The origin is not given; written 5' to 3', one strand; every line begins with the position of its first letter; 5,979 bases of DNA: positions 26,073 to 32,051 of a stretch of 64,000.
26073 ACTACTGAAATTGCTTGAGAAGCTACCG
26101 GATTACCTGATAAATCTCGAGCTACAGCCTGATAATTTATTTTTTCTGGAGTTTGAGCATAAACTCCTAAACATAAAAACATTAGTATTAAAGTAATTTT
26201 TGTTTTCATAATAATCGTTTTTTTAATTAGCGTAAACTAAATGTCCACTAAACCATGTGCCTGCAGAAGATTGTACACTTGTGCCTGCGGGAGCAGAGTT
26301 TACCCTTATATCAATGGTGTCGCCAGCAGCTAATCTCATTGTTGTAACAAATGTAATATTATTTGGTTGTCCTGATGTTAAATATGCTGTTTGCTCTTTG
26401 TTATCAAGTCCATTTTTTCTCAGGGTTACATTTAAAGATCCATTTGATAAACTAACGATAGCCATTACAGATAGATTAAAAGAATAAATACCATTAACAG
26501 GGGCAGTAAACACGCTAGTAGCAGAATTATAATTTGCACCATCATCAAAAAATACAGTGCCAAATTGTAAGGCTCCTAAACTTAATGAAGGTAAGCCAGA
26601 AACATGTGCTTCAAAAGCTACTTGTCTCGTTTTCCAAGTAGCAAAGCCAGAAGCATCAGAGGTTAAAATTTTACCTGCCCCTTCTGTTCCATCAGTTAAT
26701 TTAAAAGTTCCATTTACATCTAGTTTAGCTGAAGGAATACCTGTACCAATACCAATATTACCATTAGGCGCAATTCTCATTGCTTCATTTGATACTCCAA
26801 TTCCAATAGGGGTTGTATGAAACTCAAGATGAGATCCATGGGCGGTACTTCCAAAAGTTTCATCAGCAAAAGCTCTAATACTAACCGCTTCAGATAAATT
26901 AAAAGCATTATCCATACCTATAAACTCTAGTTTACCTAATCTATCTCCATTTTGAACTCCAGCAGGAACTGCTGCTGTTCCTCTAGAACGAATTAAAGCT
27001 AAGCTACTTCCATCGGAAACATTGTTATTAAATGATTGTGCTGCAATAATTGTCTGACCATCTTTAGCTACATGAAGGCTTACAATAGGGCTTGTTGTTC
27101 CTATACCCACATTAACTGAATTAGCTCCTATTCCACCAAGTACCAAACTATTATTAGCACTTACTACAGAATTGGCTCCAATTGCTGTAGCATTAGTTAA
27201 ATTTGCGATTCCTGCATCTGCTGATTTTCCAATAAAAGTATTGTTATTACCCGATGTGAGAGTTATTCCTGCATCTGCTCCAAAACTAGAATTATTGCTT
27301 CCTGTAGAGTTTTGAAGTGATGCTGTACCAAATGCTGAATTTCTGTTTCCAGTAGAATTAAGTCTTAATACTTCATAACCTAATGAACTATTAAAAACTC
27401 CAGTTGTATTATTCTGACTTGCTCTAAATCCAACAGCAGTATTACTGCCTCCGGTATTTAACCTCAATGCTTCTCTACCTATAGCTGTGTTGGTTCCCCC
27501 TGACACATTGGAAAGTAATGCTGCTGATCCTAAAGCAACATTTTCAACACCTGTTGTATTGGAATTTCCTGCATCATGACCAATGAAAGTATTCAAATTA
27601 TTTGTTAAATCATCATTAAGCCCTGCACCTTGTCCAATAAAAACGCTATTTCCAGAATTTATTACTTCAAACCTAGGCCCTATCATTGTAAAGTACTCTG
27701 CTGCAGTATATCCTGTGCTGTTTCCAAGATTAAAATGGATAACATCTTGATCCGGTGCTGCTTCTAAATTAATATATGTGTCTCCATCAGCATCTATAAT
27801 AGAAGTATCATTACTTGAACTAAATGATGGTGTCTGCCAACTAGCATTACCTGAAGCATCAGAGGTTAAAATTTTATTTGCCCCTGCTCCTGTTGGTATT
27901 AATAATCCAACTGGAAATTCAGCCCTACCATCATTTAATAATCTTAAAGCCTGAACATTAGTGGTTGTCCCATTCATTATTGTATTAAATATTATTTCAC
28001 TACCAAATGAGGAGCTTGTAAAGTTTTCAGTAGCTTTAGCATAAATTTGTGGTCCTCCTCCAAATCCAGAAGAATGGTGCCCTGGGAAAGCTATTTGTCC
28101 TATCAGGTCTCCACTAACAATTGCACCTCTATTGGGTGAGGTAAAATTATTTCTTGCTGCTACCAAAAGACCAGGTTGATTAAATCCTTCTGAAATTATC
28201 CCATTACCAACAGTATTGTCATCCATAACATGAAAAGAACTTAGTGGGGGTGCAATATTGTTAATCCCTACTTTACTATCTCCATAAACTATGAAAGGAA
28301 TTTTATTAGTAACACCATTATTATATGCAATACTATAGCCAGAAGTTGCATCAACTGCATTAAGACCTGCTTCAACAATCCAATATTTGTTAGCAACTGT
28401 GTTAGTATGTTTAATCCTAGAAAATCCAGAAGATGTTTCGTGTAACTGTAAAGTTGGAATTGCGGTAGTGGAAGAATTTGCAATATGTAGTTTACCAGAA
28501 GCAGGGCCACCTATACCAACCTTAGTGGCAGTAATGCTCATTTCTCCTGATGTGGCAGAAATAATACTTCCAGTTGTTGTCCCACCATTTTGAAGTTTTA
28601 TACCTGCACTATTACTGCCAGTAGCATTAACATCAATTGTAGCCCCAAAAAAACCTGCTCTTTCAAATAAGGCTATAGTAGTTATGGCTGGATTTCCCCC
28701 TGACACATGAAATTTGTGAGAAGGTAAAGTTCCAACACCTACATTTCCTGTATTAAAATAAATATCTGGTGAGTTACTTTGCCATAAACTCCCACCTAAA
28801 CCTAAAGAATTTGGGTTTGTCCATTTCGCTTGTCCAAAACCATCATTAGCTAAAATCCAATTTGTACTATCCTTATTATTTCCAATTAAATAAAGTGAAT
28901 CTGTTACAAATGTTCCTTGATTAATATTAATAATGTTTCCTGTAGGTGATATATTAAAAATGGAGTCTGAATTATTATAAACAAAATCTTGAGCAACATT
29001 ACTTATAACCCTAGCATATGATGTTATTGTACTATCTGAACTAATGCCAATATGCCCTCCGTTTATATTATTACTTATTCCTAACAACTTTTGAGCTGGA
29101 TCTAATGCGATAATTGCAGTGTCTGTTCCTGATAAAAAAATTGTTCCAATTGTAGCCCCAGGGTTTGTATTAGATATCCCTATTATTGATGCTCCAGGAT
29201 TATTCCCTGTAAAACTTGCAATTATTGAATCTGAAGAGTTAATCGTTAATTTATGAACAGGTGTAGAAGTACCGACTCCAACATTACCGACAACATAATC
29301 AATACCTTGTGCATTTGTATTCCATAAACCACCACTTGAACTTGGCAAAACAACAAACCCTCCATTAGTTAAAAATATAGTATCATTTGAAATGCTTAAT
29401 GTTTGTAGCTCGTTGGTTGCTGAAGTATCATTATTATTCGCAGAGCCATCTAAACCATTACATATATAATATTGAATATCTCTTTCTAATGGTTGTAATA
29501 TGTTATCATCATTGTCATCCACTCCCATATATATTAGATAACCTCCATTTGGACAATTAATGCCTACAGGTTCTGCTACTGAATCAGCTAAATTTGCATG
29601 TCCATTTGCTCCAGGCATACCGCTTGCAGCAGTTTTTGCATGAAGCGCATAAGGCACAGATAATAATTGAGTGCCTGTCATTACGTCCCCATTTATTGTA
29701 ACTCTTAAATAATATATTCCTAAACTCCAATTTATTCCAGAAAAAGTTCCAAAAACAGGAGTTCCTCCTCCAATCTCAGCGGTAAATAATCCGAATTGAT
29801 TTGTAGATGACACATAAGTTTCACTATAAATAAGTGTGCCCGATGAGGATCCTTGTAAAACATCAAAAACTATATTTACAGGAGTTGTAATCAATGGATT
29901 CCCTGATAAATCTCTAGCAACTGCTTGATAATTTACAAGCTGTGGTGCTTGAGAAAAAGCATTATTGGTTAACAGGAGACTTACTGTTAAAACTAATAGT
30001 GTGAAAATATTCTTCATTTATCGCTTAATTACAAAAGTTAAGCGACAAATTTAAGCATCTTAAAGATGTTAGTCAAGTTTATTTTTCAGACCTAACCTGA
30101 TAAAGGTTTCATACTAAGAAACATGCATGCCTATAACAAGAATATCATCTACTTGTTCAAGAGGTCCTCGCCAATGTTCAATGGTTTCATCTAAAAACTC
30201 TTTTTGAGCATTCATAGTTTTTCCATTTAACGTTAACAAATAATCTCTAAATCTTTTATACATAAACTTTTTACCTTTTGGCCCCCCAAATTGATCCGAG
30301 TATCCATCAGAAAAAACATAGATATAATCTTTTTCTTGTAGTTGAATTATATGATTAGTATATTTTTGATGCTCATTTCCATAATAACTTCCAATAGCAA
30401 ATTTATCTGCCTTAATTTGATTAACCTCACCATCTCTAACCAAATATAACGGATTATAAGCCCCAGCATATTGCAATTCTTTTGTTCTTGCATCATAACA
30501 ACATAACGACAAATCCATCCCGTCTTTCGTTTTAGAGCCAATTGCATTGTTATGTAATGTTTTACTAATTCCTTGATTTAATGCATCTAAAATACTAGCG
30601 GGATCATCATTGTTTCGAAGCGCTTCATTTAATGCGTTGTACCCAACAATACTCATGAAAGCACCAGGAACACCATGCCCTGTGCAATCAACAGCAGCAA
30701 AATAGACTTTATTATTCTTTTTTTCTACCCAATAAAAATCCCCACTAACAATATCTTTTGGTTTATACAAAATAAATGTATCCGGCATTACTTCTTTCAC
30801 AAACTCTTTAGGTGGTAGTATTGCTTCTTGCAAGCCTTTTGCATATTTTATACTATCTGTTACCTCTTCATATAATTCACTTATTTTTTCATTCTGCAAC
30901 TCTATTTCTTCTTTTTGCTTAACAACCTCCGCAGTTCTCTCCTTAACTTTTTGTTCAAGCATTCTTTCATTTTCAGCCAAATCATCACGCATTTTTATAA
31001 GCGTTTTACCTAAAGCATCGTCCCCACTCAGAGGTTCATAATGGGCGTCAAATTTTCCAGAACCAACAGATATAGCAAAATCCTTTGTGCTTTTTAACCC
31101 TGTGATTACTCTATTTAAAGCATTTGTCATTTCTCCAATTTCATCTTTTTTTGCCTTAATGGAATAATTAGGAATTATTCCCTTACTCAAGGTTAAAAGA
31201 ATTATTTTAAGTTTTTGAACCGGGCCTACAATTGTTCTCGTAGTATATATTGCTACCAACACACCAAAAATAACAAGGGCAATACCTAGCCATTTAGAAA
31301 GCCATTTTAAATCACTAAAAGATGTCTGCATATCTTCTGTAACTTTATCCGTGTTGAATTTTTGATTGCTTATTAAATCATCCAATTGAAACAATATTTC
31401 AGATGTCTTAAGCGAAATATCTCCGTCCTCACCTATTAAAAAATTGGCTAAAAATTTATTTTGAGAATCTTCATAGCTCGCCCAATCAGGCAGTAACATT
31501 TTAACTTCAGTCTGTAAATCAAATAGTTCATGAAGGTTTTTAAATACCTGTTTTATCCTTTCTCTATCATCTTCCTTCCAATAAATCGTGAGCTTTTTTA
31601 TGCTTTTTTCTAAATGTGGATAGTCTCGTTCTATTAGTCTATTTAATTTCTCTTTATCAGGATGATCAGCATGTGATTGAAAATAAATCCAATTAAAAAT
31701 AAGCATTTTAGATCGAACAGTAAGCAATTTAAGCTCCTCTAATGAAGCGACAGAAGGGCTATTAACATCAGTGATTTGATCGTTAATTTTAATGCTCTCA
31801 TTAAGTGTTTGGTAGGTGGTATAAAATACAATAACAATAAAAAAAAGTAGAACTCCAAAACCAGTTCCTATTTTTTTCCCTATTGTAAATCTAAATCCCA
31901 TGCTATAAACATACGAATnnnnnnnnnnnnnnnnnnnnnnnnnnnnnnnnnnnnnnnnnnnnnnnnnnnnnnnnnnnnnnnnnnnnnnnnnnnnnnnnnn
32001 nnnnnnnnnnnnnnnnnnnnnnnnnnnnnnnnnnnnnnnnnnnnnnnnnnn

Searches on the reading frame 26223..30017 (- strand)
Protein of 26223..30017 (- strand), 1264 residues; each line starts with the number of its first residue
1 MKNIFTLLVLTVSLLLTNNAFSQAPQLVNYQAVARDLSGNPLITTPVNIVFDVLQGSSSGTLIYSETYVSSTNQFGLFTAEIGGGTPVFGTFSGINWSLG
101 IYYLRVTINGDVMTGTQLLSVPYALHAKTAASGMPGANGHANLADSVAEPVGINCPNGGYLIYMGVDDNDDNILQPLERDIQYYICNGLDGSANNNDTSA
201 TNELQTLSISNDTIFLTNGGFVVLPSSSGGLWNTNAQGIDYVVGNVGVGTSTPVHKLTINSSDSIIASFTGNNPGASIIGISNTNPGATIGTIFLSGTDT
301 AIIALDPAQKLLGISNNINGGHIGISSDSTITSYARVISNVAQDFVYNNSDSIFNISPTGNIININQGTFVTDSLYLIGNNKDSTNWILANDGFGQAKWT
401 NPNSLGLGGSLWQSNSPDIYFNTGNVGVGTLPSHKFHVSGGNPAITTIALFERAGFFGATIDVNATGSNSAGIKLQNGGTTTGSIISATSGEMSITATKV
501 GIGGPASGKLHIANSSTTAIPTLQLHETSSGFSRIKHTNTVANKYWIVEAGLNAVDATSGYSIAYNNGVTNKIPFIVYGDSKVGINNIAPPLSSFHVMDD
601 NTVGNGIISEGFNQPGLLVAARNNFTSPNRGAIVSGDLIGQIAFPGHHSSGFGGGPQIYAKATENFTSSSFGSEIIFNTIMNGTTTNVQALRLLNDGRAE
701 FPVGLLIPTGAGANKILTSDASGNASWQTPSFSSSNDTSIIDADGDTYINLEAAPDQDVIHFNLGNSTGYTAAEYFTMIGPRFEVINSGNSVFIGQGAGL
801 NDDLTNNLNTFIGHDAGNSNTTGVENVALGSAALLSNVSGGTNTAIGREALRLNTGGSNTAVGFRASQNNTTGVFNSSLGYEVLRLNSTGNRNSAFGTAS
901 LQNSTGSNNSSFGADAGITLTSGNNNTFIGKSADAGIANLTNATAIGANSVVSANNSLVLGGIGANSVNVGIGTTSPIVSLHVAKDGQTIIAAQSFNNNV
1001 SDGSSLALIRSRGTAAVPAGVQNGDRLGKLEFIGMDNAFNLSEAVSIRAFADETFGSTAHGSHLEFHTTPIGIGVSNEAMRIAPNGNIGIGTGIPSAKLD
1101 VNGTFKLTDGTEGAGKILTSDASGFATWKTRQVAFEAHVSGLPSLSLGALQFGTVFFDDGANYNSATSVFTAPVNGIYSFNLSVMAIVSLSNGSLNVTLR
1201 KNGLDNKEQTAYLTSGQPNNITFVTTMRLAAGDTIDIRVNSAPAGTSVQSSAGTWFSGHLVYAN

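Call 24: search_protein_families(library=pfam, proteins=[window:26223-30017:-], max_evalue=0.0001)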
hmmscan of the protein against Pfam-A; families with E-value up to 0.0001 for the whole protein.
window:26223-30017:- (1264 aa): 2 families
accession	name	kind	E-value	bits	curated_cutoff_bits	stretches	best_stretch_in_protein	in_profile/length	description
PF00386.27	C1q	-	1e-11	45.6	23.7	1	1148-1261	17-127/127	C1q domain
PF23657.1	DUF7151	-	6e-11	42.6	27.2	1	143-186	3-46/46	Domain of unknown function (DUF7151)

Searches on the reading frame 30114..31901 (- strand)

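Call 24: search_protein_families(library=pfam, proteins=[window:30114-31901:-], max_evalue=0.0001)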
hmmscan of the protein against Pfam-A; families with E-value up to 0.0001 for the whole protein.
window:30114-31901:- (595 aa): 1 family
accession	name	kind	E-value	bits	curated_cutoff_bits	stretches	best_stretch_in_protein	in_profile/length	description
PF07228.17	SpoIIE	-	1.2e-20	74.7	25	1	397-594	3-191/192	Stage II sporulation protein E (SpoIIE)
